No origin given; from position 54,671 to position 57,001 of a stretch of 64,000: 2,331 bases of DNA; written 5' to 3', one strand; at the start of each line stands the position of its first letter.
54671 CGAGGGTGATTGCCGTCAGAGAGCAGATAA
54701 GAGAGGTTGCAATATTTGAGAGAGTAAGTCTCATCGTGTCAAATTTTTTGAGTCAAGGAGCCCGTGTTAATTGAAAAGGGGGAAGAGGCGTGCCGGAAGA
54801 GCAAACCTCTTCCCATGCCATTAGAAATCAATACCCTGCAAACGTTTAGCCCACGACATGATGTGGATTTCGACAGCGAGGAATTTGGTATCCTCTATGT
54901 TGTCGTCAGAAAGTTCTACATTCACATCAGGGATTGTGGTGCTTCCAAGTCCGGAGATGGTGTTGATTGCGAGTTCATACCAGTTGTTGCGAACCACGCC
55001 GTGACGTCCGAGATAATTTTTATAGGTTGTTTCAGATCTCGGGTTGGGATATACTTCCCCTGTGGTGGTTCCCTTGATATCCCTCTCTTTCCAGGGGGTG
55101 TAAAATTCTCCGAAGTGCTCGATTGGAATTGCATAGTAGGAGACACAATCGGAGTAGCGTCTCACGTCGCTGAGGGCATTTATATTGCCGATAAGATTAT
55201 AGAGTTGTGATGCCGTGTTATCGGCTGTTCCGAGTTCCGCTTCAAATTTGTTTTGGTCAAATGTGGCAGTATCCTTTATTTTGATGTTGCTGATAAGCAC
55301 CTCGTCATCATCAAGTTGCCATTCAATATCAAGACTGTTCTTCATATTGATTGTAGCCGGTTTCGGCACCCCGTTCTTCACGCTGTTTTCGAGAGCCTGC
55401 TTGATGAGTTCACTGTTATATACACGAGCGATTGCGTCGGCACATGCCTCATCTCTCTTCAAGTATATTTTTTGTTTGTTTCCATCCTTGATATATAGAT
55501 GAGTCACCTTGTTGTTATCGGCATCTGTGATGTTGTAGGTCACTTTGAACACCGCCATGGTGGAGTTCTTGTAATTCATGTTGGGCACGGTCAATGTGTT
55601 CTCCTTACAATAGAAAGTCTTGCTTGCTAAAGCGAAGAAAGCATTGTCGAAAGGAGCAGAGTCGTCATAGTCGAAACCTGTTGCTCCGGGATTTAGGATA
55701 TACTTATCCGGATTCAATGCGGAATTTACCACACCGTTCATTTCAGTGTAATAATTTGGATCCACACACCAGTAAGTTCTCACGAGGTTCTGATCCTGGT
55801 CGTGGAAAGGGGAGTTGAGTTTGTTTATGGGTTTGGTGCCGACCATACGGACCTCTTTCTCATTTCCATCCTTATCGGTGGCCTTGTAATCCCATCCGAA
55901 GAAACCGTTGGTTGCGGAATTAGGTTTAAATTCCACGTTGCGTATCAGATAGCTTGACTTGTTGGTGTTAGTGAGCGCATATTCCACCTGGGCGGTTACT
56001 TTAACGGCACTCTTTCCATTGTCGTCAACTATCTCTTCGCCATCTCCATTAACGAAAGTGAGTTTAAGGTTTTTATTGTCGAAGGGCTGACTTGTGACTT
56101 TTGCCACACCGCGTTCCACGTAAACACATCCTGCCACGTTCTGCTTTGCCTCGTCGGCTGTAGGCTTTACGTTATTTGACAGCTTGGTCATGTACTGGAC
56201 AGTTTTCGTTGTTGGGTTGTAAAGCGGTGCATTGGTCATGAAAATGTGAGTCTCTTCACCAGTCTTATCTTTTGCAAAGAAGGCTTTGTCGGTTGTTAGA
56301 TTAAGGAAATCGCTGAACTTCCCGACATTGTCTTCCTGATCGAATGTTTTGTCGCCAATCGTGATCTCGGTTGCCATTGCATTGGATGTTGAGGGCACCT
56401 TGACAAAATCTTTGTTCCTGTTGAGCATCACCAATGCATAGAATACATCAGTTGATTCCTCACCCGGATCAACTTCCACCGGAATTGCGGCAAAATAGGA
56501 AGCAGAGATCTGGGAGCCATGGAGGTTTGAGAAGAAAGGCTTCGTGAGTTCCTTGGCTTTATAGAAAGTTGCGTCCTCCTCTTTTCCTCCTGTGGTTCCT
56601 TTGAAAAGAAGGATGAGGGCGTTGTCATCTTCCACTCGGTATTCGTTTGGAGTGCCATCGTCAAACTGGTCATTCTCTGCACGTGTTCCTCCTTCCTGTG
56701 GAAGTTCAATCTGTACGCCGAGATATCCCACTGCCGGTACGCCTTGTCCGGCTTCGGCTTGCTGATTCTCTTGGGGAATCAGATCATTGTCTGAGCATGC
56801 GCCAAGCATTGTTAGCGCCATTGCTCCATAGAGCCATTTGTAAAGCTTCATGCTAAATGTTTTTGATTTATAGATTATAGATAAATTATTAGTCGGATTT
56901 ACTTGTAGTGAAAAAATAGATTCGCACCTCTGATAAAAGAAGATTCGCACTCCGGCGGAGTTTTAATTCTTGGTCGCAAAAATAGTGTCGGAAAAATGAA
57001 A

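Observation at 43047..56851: Mfa-like (type V) pilus operon with an expanded six-gene layout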

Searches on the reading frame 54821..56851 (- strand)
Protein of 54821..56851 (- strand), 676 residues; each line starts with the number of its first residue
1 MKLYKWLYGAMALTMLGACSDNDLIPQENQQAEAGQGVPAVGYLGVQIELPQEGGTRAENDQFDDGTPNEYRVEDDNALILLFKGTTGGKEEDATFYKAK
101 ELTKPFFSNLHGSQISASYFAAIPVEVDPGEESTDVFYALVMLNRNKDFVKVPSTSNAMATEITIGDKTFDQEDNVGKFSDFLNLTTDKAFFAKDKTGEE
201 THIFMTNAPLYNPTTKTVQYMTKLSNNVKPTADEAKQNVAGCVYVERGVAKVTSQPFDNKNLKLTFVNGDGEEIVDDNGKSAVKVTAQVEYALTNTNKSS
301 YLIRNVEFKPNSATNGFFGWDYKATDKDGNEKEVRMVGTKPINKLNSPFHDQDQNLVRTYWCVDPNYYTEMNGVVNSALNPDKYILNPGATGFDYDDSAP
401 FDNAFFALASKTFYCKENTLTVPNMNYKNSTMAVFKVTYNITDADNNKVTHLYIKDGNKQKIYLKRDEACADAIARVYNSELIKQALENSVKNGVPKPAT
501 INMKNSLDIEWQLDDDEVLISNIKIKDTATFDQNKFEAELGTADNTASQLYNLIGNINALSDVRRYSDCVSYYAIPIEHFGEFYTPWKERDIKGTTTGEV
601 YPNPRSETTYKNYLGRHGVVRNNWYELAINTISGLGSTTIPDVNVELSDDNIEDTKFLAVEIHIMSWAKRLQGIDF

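Call 4: search_protein_families(library=pfam, proteins=[window:54821-56851:-], max_evalue=0.01)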
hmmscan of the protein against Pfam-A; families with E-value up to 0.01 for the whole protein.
window:54821-56851:- (676 aa): 1 family
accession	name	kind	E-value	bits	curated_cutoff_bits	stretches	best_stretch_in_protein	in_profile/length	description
PF15495.12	Fimbrillin_C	-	1e-19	71.2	27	1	565-672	2-83/84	Major fimbrial subunit protein type IV, Fimbrillin, C-terminal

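Call 5: search_protein_families(library=ncbifam, proteins=[window:54821-56851:-], max_evalue=0.01)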
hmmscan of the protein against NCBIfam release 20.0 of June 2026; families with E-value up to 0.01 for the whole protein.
window:54821-56851:- (676 aa): 1 family
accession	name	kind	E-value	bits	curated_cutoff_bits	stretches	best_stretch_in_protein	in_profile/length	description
NF038041.1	fim_Mfa1_fam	subfamily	4.7e-32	111.9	130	1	4-676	3-495/495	Mfa1 family fimbria major subunit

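Call 25: search_solved_structures(query=window:54821-56851:-, max_evalue=1)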
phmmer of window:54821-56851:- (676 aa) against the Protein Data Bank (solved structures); distinct sequences matched with E-value up to 1: 2.
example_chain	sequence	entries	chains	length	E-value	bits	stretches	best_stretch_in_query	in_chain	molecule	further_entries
4jrf_A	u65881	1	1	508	1.1e-06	30.5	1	614-675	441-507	putative cell adhesion protein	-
9y6o_A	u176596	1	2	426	0.0021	19.7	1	610-664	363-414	Minor fimbrium subunit Mfa1 C-terminal domain-containing protein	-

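Call 114: search_solved_structures(query=A6, max_evalue=0.01)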
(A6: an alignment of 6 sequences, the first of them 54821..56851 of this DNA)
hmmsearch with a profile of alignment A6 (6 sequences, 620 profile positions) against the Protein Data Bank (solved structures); distinct sequences matched with E-value up to 0.01: 5.
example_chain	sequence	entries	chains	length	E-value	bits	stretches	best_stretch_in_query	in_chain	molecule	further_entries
4jrf_A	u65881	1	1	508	1.1e-26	96.9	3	557-620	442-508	putative cell adhesion protein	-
9y6o_A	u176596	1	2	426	3.1e-07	32.7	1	553-589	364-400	Minor fimbrium subunit Mfa1 C-terminal domain-containing protein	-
21co_B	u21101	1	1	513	0.0036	19.3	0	561-588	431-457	Minor fimbrium subunit Mfa1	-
5nf2_A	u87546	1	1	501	0.0038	19.2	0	561-588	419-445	Minor fimbrium subunit Mfa1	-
5nf3_A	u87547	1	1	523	0.0052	18.8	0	561-588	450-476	Minor fimbrium subunit Mfa1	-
